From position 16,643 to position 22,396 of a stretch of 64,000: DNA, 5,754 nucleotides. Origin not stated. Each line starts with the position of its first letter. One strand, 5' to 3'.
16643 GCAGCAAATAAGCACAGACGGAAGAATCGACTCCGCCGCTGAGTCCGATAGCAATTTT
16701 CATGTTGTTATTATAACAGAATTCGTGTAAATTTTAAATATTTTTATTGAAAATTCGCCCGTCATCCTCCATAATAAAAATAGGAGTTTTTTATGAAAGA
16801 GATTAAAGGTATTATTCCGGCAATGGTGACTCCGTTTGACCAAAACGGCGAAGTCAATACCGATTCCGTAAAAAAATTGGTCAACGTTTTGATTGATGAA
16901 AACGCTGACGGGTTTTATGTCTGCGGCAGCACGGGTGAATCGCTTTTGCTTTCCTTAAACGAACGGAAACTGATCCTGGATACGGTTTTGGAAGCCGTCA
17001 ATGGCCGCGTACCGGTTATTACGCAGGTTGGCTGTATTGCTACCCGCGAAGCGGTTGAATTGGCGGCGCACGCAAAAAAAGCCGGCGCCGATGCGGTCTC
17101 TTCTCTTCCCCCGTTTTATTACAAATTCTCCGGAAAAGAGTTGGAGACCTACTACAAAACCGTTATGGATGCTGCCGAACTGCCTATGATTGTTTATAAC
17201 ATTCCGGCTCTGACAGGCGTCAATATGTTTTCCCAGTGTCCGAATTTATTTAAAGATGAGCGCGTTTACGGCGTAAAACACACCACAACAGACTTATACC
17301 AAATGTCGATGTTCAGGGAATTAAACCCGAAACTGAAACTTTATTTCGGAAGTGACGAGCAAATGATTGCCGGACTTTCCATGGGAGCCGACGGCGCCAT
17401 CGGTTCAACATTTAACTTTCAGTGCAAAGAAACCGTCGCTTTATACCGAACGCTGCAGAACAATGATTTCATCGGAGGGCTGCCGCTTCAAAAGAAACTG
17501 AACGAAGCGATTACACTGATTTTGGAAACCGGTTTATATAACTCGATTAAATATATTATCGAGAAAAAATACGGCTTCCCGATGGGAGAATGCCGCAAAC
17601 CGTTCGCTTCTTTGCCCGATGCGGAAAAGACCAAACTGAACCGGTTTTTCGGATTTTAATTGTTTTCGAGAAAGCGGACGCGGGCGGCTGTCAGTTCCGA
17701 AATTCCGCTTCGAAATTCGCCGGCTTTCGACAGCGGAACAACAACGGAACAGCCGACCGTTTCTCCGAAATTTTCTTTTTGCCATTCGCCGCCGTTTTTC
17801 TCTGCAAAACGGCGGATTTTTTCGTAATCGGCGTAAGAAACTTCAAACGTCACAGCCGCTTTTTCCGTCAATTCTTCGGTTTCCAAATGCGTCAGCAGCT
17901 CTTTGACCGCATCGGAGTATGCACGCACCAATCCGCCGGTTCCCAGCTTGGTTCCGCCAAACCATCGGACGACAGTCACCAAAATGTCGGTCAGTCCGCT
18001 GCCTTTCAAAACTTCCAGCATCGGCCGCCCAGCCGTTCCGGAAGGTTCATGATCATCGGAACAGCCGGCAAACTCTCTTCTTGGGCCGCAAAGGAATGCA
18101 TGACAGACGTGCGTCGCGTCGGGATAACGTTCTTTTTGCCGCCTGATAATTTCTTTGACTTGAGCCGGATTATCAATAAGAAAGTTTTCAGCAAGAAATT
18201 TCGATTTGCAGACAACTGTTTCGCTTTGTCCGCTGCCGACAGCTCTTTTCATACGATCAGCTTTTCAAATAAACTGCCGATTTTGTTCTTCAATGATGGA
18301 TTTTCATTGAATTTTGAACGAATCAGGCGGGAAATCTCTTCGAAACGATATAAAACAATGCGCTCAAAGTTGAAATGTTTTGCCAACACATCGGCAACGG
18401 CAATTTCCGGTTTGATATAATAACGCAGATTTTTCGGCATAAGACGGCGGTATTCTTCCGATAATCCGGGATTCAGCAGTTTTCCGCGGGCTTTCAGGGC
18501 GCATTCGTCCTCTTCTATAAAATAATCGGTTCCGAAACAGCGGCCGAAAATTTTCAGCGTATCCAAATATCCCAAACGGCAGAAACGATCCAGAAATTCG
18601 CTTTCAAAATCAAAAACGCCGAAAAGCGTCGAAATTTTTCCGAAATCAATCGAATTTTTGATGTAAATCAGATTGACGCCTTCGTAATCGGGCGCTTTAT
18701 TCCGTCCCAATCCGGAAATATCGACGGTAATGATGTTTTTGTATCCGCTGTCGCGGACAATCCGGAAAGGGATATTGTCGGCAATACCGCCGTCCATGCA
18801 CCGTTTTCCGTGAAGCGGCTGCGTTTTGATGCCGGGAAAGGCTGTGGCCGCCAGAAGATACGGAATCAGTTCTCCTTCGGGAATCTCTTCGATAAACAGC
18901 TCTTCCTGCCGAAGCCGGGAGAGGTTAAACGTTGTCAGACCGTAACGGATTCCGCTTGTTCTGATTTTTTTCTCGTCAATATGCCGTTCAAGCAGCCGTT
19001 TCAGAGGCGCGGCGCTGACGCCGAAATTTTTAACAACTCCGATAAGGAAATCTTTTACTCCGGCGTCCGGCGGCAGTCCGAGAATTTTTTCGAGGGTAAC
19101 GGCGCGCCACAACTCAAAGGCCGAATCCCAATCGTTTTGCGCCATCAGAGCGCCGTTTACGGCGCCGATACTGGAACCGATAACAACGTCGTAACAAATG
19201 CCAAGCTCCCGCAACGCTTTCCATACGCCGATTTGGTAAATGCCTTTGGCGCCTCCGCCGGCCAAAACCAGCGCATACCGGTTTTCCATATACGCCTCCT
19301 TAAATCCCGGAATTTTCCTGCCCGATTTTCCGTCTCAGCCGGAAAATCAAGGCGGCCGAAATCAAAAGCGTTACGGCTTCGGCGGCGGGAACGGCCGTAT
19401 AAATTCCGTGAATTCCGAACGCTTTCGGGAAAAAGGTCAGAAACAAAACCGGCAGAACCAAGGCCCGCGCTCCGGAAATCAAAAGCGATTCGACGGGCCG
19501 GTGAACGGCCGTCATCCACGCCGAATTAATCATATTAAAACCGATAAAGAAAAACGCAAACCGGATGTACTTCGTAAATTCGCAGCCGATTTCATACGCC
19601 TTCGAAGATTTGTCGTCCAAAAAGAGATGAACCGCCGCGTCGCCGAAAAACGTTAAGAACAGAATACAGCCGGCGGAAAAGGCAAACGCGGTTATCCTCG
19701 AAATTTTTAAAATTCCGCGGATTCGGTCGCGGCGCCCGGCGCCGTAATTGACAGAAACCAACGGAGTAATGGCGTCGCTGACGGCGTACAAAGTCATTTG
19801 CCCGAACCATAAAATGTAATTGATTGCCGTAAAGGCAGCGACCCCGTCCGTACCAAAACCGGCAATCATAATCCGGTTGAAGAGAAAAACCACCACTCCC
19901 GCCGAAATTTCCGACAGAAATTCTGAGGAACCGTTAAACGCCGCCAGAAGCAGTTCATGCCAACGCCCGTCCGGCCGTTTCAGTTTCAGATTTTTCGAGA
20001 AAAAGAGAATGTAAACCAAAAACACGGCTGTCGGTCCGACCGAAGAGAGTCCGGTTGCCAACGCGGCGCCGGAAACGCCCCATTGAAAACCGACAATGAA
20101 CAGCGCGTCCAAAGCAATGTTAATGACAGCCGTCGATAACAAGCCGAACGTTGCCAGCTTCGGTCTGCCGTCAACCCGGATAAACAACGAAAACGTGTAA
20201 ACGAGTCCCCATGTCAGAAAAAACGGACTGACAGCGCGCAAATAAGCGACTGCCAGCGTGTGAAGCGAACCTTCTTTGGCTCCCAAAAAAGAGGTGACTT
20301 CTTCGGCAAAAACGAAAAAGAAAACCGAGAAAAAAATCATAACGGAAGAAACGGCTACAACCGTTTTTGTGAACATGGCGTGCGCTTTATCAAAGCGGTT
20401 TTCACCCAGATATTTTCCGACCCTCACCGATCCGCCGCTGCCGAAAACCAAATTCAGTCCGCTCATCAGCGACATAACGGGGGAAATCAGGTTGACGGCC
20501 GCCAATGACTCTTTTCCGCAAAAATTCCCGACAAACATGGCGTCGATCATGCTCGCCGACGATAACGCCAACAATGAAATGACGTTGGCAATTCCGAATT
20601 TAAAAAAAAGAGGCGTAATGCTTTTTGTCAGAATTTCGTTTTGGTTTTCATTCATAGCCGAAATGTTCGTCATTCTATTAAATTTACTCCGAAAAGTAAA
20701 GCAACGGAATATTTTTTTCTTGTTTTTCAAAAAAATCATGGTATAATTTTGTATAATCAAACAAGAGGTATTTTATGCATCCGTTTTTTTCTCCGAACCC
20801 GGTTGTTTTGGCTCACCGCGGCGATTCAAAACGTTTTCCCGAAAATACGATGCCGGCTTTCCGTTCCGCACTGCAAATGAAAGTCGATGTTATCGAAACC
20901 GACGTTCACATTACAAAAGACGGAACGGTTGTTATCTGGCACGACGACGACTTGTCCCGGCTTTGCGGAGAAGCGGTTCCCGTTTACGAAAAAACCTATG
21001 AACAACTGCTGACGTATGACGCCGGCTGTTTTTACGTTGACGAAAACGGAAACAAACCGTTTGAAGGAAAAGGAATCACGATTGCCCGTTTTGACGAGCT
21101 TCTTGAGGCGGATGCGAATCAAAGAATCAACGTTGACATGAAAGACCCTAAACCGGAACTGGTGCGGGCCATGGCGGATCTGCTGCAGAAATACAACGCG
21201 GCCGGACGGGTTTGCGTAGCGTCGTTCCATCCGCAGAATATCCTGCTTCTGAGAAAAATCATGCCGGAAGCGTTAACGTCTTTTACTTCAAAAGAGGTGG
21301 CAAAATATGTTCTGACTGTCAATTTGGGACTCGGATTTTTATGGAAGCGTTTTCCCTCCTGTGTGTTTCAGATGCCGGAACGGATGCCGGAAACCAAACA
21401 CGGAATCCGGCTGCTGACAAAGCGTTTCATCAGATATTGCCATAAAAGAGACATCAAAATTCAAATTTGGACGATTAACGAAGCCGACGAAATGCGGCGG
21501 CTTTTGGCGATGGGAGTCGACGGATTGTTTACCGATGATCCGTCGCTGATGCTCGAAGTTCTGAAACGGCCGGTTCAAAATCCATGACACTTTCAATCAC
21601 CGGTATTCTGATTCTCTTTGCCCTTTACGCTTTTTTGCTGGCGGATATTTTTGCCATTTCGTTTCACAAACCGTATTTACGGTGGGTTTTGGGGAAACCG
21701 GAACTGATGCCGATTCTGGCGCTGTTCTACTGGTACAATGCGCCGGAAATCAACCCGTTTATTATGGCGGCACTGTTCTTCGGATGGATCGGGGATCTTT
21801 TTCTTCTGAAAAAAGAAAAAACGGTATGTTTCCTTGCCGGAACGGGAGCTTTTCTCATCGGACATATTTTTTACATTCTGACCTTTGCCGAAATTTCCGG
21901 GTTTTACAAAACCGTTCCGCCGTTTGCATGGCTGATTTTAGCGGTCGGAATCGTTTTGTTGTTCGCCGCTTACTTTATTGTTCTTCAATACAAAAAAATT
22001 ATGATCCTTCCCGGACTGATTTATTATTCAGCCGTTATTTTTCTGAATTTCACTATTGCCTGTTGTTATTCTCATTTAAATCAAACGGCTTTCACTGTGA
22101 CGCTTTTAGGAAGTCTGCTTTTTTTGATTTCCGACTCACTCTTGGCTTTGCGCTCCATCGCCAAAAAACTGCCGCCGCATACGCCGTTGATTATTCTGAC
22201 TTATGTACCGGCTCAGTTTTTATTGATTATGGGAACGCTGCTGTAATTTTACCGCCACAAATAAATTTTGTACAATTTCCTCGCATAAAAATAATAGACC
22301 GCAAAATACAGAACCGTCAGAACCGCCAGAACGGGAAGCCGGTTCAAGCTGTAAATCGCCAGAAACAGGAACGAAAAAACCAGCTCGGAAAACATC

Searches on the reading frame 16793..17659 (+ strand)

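Call 49: search_protein_families(library=pfam, proteins=[window:16793-17659:+], max_evalue=0.001)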
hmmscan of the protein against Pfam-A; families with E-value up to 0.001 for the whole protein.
window:16793-17659:+ (288 aa): 1 family
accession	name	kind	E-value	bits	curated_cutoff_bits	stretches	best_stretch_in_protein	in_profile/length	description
PF00701.28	DHDPS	-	6.6e-79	265.1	22.1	1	4-284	2-284/289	Dihydrodipicolinate synthetase family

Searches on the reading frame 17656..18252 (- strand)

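Call 49: search_protein_families(library=pfam, proteins=[window:17656-18252:-], max_evalue=0.001)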
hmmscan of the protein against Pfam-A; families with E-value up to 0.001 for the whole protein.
window:17656-18252:- (198 aa): 2 families
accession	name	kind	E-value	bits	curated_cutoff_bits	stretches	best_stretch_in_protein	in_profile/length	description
PF01205.25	UPF0029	-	6.4e-35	119.8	27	1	16-120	2-107/107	Uncharacterized protein family UPF0029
PF09186.17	DUF1949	-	5e-08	33.1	23.7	1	137-191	2-56/56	Domain of unknown function (DUF1949)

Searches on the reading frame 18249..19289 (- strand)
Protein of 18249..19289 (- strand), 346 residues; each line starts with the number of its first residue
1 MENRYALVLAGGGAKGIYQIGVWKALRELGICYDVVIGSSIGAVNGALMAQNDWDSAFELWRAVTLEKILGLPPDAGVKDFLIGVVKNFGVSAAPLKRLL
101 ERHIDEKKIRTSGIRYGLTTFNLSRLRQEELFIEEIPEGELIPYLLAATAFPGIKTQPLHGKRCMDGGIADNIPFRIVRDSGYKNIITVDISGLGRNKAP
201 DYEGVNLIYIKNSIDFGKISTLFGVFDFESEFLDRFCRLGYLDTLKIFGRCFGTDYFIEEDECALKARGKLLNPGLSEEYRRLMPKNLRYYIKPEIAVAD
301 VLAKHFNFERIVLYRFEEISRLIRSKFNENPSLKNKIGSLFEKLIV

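Call 49: search_protein_families(library=pfam, proteins=[window:18249-19289:-], max_evalue=0.001)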
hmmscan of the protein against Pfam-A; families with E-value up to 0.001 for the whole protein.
window:18249-19289:- (346 aa): 1 family
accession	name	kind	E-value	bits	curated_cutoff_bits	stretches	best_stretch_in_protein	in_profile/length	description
PF01734.28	Patatin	-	2e-28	100.4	27.7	1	7-177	1-189/191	Patatin-like phospholipase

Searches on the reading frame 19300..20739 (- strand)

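Call 49: search_protein_families(library=pfam, proteins=[window:19300-20739:-], max_evalue=0.001)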
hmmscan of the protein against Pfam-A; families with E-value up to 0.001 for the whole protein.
window:19300-20739:- (479 aa): 1 family
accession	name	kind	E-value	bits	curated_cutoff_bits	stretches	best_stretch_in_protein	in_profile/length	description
PF01554.23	MatE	-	3e-35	121.7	24.9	2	54-212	4-160/161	MatE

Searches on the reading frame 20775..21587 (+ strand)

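Call 9: search_protein_families(library=pfam, proteins=[window:20775-21587:+])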
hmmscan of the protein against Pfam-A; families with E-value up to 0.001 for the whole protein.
window:20775-21587:+ (270 aa): 2 families
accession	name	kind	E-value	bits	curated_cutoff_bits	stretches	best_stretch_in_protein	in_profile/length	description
PF03009.23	GDPD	-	2.9e-42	145.9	23.6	1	14-257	1-243/244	Glycerophosphoryl diester phosphodiesterase family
PF13653.12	GDPD_2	-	2.8e-08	34.4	27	1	230-256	3-29/30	Glycerophosphoryl diester phosphodiesterase family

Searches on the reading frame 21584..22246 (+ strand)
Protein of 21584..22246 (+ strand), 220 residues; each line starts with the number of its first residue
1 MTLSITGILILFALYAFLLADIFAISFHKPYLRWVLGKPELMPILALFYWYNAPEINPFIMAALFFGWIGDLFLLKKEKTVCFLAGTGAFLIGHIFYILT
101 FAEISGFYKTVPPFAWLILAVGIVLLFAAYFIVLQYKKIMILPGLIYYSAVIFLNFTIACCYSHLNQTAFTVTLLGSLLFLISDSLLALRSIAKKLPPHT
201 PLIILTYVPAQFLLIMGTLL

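Call 9: search_protein_families(library=pfam, proteins=[window:21584-22246:+])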
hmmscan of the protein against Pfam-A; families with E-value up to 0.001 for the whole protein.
window:21584-22246:+ (220 aa): 1 family
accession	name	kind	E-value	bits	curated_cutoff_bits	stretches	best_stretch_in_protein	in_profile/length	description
PF07947.19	YhhN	-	1.3e-30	106.9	25.6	1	37-217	5-181/182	YhhN family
